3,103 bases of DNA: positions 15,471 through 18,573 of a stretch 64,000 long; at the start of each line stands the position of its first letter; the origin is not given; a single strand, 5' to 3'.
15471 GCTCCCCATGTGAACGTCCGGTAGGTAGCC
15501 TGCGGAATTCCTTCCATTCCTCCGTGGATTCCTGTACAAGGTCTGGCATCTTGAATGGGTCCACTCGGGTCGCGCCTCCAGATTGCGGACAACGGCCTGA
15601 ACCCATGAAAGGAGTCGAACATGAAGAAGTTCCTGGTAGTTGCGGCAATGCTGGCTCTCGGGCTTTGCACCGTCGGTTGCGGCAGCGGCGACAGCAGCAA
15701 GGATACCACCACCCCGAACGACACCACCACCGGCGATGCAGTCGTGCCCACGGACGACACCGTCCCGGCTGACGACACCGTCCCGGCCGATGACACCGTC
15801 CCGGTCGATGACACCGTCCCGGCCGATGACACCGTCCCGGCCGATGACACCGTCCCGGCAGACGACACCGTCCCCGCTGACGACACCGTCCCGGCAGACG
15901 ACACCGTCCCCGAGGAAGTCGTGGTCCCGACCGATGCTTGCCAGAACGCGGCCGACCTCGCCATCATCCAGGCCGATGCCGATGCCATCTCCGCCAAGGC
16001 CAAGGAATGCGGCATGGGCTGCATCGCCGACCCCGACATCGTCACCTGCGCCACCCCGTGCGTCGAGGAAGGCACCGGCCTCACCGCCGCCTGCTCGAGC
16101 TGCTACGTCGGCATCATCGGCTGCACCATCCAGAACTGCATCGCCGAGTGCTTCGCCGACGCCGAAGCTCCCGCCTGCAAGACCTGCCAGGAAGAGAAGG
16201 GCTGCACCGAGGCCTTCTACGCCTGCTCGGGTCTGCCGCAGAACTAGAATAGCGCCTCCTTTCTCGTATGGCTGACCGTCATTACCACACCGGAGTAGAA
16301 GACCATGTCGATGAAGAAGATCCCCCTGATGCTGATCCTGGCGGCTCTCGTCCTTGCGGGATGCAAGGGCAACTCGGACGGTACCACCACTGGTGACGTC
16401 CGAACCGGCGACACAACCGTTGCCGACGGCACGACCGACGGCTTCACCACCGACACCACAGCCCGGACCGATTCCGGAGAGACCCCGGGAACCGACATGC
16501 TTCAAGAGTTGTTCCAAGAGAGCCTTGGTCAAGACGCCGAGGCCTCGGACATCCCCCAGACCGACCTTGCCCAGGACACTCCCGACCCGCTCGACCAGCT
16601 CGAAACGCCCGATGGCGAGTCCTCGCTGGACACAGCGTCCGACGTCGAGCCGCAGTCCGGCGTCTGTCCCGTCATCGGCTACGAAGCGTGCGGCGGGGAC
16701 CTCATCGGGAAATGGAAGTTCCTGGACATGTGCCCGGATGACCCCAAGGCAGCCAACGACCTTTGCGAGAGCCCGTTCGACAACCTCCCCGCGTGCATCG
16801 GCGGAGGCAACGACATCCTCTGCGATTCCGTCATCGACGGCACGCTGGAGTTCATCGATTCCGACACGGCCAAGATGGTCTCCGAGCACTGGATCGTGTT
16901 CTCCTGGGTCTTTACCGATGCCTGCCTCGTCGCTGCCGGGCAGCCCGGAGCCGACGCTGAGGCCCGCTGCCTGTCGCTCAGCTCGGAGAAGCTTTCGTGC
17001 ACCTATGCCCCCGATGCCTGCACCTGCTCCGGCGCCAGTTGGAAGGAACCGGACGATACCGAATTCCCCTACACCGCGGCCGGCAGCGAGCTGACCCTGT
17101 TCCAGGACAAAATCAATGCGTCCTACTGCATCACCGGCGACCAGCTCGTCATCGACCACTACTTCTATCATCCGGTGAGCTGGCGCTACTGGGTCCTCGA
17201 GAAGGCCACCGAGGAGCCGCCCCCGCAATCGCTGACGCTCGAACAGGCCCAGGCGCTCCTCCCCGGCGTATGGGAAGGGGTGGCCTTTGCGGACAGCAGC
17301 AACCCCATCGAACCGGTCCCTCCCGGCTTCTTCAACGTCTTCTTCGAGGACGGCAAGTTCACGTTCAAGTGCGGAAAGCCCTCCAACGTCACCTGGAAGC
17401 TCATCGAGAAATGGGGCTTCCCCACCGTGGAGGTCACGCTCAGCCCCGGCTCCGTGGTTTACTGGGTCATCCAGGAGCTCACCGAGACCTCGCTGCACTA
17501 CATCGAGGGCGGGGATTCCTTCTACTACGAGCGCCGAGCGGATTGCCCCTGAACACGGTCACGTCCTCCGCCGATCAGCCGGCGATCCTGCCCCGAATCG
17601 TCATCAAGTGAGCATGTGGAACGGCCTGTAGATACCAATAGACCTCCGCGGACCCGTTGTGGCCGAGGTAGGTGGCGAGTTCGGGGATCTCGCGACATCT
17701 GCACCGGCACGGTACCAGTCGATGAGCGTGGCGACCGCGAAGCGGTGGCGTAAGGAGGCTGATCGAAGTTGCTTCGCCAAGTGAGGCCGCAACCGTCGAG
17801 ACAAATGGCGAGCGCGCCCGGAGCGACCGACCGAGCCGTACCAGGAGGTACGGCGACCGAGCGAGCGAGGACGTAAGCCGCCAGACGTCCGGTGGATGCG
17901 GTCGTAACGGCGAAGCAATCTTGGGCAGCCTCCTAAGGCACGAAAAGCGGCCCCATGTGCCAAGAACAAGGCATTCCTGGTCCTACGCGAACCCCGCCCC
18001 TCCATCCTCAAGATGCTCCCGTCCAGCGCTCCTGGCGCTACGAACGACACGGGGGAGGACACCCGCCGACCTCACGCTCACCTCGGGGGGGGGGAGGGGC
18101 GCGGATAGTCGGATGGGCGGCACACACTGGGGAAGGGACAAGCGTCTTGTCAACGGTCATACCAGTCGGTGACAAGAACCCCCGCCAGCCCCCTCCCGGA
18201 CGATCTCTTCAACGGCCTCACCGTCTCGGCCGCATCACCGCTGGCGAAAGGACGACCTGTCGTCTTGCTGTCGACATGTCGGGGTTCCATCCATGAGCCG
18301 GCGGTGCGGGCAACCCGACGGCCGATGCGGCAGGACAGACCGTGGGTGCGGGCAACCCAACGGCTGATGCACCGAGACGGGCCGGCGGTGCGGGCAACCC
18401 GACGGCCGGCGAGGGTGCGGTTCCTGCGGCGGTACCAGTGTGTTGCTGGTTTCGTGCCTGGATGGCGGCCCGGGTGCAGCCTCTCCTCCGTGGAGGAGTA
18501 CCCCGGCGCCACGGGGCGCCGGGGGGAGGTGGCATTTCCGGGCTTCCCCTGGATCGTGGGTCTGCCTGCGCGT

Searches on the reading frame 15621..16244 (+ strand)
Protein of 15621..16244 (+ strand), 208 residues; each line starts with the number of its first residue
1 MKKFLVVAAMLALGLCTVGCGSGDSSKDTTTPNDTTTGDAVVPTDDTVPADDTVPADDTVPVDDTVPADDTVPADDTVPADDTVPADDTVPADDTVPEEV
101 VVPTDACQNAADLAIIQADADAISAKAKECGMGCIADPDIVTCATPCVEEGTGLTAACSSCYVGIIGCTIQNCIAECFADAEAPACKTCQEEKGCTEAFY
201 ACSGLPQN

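Call 12: search_protein_families(library=pfam, proteins=[window:15621-16244:+], max_evalue=0.01)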
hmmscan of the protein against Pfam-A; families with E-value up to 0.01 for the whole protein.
window:15621-16244:+ (208 aa): 0 families

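Call 30: search_protein_families(library=ncbifam, proteins=[window:15621-16244:+], max_evalue=1)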
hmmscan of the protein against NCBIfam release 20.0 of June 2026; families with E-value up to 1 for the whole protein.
window:15621-16244:+ (208 aa): 3 families
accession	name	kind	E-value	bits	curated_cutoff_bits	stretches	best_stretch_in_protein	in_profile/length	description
NF058595.1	invert_tail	domain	0.0039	17.5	37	1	4-38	56-89/113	lipo-invert putative C-terminal anchoring domain-containing protein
NF040901.1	SeO3_TeO2_ExtH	equivalog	0.025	13.6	200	1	5-43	9-47/430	selenite/tellurite reduction operon rhodanese-like protein ExtH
NF033178.1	auto_BigA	exception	0.04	10.8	3400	1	18-106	82-163/1875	autotransporter adhesin BigA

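Call 77: search_protein_families(library=phrogs, proteins=[window:15621-16244:+], max_evalue=0.01)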
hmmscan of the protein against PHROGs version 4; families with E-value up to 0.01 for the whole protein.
window:15621-16244:+ (208 aa): 1 family
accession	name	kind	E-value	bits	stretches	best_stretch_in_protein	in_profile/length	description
phrog_31248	-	unknown function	0.00021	22.2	1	34-104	66-140/200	-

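Call 78: search_protein_families(library=padloc, proteins=[window:15621-16244:+], max_evalue=0.01)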
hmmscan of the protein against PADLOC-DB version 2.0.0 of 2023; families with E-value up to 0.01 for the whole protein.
window:15621-16244:+ (208 aa): 0 families

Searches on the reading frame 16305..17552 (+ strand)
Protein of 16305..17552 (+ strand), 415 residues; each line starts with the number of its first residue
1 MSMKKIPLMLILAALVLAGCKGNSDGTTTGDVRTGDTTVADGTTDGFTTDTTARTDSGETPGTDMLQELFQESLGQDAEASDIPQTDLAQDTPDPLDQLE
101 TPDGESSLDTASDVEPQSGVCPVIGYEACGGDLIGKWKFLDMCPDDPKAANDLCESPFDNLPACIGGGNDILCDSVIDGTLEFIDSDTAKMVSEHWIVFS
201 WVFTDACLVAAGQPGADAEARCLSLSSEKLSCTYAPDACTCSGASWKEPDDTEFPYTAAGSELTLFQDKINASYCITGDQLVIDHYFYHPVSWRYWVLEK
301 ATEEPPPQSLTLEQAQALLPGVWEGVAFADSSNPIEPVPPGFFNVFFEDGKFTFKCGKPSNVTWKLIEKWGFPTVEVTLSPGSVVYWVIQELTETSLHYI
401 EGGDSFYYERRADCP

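Call 12: search_protein_families(library=pfam, proteins=[window:16305-17549:+], max_evalue=0.01)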
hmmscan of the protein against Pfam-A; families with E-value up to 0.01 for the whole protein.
window:16305-17549:+ (415 aa): 1 family
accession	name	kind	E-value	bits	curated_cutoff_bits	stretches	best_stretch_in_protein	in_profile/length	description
PF08139.17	LPAM_1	-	0.0017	19.1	20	1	3-20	1-17/18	Prokaryotic membrane lipoprotein lipid attachment site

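Call 30: search_protein_families(library=ncbifam, proteins=[window:16305-17549:+], max_evalue=1)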
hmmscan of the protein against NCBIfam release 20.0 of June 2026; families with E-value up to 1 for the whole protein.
window:16305-17549:+ (415 aa): 2 families
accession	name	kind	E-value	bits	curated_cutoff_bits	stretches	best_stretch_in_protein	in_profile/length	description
NF047408.1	SA0632_fam_LP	equivalog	0.11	12.1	70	1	3-23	1-21/68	SA0632 family lipoprotein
NF047847.2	SS_mature_LptM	equivalog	0.31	11.2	27.7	1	3-20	1-20/31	LPS translocon maturation chaperone LptM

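Call 38: find_encoding_contigs(protein=window:16305-17552:+, flank=10000, max_places=10)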
Protein window:16305-17552:+ (415 aa): 2 contigs read that carry it; 2 places shown.
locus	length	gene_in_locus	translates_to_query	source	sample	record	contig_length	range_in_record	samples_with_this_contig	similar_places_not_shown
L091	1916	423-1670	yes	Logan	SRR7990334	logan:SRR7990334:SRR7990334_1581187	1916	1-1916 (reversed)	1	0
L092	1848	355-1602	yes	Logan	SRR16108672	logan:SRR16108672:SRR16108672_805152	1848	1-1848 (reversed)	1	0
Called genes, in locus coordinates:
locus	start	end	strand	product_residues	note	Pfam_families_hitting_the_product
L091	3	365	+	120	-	?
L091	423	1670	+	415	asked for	-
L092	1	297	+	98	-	?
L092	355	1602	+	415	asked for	-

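Call 46: find_homologous_proteins(query=window:16305-17549:+, max_evalue=0.00001)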
Query window:16305-17549:+ (415 aa): 5 proteins with E <= 0.00001 among 6947 candidates.
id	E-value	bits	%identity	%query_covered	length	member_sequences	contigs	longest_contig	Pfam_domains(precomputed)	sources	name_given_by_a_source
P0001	4.7e-287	970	100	100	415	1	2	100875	-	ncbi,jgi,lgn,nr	ncbi:MAG: hypothetical protein FJ109_00095 [Deltaproteobacteria bacterium]|nr:hypothetical protein [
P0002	3.4e-234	796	82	100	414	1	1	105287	-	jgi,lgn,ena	-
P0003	1.4e-183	629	67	99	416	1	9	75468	-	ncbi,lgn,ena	-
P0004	2.3e-155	536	62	87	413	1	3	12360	-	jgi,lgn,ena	jgi:hypothetical protein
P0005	9.4e-48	181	46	43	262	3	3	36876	-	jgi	-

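Call 47: find_encoding_contigs(protein=P0002, flank=10000, max_places=3)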
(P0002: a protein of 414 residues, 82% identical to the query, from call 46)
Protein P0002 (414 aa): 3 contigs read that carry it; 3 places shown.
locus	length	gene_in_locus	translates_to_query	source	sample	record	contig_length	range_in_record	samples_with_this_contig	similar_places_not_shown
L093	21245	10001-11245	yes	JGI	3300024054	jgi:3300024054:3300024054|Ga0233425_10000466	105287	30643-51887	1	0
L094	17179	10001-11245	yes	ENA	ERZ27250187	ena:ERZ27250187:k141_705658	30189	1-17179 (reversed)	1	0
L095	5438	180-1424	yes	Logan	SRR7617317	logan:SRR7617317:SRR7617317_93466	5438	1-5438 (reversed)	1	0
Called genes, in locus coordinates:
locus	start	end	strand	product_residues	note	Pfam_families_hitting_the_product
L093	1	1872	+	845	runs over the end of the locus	-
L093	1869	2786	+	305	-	PF13517:FG-GAP_3 (faint), PF01839:FG-GAP (faint)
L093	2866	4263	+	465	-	-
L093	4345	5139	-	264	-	PF04055:Radical_SAM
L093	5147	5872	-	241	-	-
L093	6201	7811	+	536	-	PF01553:Acyltransferase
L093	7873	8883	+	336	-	PF01210:NAD_Gly3P_dh_N, PF02558:ApbA (weak), PF03807:F420_oxidored (weak), PF07479:NAD_Gly3P_dh_C, PF20618:GPD_NAD_C_bact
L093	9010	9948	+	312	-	-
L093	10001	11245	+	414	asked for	-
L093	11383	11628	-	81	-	PF01206:TusA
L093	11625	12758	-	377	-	PF00266:Aminotran_5, PF01212:Beta_elim_lyase (weak)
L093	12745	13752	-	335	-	-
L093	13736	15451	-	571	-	PF02543:Carbam_trans_N, PF16861:Carbam_trans_C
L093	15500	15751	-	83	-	-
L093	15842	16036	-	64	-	PF19451:DUF5989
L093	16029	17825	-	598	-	-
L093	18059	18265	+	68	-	-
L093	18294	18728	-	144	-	-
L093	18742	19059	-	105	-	PF14076:DUF4258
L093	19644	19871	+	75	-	-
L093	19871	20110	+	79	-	PF07927:HicA_toxin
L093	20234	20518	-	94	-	-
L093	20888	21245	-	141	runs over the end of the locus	-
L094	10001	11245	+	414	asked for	-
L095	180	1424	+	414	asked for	-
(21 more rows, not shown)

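Call 48: find_encoding_contigs(protein=P0003, flank=10000, max_places=3)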
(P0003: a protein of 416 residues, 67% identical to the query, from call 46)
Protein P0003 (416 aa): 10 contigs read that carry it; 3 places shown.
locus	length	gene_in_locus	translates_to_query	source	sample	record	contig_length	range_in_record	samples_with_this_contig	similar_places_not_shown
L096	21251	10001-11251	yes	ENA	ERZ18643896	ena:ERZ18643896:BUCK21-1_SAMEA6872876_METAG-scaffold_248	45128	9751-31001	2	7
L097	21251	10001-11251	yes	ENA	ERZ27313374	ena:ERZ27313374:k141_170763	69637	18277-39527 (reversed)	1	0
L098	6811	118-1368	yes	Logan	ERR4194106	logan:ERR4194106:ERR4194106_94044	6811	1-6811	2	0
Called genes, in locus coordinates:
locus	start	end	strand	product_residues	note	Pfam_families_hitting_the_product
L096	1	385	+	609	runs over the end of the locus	-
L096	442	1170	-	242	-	-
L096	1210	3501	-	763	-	PF01055:Glyco_hydro_31_2nd, PF21365:Glyco_hydro_31_3rd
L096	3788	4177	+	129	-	PF01894:YjbQ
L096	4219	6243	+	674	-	-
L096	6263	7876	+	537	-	PF01553:Acyltransferase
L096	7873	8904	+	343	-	PF01210:NAD_Gly3P_dh_N, PF02558:ApbA (weak), PF03807:F420_oxidored (weak), PF07479:NAD_Gly3P_dh_C, PF20618:GPD_NAD_C_bact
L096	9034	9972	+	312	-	-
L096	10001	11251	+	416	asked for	-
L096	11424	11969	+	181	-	PF04191:PEMT, PF04140:ICMT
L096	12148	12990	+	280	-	-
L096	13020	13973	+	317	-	PF00753:Lactamase_B, PF12706:Lactamase_B_2 (weak)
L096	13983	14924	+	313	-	PF01904:DUF72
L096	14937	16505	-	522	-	-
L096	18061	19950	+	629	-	-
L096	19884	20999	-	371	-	PF08448:PAS_4, PF14501:HATPase_c_5 (faint), PF00512:HisKA, PF02518:HATPase_c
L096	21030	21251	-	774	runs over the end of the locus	PF00027:cNMP_binding, PF00871:Acetate_kinase, PF06130:PTAC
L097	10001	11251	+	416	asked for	-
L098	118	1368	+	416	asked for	-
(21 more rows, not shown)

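Call 49: find_encoding_contigs(protein=P0004, flank=10000, max_places=3)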
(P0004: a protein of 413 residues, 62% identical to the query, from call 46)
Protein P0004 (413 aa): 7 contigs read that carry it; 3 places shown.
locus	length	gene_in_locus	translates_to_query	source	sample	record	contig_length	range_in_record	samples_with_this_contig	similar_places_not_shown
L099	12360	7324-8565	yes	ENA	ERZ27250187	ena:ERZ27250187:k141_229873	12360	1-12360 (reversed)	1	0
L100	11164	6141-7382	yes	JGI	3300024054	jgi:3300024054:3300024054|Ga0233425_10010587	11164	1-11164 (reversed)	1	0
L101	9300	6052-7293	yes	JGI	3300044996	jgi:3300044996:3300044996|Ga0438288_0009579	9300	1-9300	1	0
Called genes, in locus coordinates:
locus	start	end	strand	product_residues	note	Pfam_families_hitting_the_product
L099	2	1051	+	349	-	?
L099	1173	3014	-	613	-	-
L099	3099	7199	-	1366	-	PF11617:Cu-binding_MopE, PF02412:TSP_3, PF11617:Cu-binding_MopE (weak), PF13709:DUF4159 (weak)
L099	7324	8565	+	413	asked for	-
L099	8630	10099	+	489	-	PF00324:AA_permease, PF13520:AA_permease_2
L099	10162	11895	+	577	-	-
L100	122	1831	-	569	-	-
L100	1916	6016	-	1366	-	PF11617:Cu-binding_MopE, PF02412:TSP_3, PF11617:Cu-binding_MopE (weak), PF13709:DUF4159 (weak)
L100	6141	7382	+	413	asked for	-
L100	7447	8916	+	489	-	PF00324:AA_permease, PF13520:AA_permease_2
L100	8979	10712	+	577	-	-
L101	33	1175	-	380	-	-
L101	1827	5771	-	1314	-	PF11617:Cu-binding_MopE, PF02412:TSP_3, PF11617:Cu-binding_MopE (weak), PF13709:DUF4159 (weak)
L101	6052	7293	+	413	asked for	-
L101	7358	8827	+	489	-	PF00324:AA_permease, PF13520:AA_permease_2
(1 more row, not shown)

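Call 58: find_encoding_contigs(protein=P0005, flank=10000, max_places=3)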
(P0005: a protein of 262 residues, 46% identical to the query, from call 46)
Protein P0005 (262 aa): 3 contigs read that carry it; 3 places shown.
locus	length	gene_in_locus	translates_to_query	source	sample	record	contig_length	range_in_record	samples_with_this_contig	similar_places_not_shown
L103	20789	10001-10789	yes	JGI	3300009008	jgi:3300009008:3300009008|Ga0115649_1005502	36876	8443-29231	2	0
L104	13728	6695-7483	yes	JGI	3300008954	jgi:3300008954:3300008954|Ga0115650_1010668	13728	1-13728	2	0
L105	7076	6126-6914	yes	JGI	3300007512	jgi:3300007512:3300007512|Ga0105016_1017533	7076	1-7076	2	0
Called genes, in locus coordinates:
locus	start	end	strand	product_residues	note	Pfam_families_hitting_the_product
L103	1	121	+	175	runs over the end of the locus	PF01750:HycI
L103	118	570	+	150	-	PF00027:cNMP_binding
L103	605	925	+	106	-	PF01155:HypA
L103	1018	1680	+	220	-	PF02492:cobW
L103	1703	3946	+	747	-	PF00708:Acylphosphatase, PF07503:zf-HYPF, PF01300:Sua5_yciO_yrdC, PF17788:HypF_C, PF22521:HypF_C_2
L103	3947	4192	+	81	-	PF01455:HupF_HypC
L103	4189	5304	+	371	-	PF01924:HypD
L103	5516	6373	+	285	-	PF00586:AIRS, PF02769:AIRS_C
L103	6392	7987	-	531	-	-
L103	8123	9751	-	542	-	-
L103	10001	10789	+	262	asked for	-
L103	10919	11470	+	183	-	PF13489:Methyltransf_23, PF08241:Methyltransf_11 (faint), PF08242:Methyltransf_12 (faint)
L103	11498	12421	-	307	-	-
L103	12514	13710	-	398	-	-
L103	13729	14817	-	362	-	-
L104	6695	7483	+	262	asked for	-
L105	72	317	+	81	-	PF01455:HupF_HypC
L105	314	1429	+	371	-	PF01924:HypD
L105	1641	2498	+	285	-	PF00586:AIRS, PF02769:AIRS_C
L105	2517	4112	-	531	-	-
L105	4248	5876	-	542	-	-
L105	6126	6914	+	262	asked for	-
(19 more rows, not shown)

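Call 77: search_protein_families(library=phrogs, proteins=[window:16305-17549:+], max_evalue=0.01)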
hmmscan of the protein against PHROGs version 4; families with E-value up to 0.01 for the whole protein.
window:16305-17549:+ (415 aa): 0 families

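Call 78: search_protein_families(library=padloc, proteins=[window:16305-17549:+], max_evalue=0.01)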
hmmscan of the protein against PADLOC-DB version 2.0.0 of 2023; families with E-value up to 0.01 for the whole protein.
window:16305-17549:+ (415 aa): 0 families

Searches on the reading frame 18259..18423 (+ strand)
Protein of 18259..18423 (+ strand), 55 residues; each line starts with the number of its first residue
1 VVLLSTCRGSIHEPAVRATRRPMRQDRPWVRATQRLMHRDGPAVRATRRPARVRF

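Call 59: find_homologous_proteins(query=window:18268-18420:+, max_evalue=0.001)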
Query seq(51 aa): no candidate shares three 5-residue words with the query. No homologue found.

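Call 88: search_protein_representatives(protein=window:18259-18423:+)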
Query: 55 residues. Proteins with E-value up to 0.001 (for the whole library): 4; up to 1e-10: 0; up to 1e-30: 0. The best 4 are listed.
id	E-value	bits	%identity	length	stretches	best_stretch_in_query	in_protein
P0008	3.4e-08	49.0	33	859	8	22-51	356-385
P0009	2.9e-07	46.1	47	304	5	23-45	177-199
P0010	4.7e-06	42.3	36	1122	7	24-47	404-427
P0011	1.5e-05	40.7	30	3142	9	11-51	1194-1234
